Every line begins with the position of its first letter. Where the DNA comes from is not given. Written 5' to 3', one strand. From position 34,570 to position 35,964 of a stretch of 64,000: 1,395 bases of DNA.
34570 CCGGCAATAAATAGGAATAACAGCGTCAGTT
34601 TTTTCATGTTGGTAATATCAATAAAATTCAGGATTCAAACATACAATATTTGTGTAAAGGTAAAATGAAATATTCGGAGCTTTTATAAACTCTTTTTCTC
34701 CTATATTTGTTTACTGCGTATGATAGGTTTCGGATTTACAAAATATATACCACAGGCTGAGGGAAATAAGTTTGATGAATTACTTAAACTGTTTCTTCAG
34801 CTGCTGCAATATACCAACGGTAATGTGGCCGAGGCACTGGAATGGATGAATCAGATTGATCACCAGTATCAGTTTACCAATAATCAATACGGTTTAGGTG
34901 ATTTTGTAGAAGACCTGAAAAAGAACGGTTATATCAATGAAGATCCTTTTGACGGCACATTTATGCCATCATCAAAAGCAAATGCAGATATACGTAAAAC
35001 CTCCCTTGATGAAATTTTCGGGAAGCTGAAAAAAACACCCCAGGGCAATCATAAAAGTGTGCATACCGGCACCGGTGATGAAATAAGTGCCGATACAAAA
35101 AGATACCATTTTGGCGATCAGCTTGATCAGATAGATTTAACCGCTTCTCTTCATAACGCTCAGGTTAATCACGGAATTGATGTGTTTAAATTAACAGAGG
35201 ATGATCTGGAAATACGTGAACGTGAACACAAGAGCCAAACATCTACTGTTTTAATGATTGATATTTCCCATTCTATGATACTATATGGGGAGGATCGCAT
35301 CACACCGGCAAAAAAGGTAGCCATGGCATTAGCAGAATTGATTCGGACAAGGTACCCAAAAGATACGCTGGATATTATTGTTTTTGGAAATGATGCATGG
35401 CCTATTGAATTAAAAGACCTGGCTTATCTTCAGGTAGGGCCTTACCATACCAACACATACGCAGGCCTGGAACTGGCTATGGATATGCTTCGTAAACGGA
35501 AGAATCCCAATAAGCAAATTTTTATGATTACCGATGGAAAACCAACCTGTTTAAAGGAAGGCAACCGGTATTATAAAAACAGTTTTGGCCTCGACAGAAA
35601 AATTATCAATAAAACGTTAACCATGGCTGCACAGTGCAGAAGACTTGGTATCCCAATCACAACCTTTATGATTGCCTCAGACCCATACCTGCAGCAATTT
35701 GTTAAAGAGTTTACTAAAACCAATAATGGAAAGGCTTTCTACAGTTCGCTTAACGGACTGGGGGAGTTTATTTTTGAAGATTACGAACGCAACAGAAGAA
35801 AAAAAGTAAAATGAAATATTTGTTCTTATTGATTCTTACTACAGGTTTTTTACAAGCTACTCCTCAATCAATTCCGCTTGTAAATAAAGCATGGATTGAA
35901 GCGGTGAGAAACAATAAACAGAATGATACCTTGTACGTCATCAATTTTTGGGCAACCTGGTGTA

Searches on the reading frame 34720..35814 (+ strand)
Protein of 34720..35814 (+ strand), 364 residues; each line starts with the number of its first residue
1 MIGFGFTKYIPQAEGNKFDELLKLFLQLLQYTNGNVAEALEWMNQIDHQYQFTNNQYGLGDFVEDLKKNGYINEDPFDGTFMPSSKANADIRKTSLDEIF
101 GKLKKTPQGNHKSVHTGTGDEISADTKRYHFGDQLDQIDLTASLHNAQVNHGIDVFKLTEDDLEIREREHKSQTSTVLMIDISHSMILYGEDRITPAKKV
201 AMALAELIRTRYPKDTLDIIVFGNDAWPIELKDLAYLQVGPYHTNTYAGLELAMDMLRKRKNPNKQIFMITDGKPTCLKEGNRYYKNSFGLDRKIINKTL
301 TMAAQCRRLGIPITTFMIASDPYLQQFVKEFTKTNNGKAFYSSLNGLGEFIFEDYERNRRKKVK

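Call 78: search_protein_families(library=pfam, proteins=[window:34720-35814:+], max_evalue=0.00001)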
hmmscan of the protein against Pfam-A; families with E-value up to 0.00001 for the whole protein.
window:34720-35814:+ (364 aa): 1 family
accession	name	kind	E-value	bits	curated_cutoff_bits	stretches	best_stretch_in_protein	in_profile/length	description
PF13519.12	VWA_2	-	6.2e-09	36.9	27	1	176-274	1-107/107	von Willebrand factor type A domain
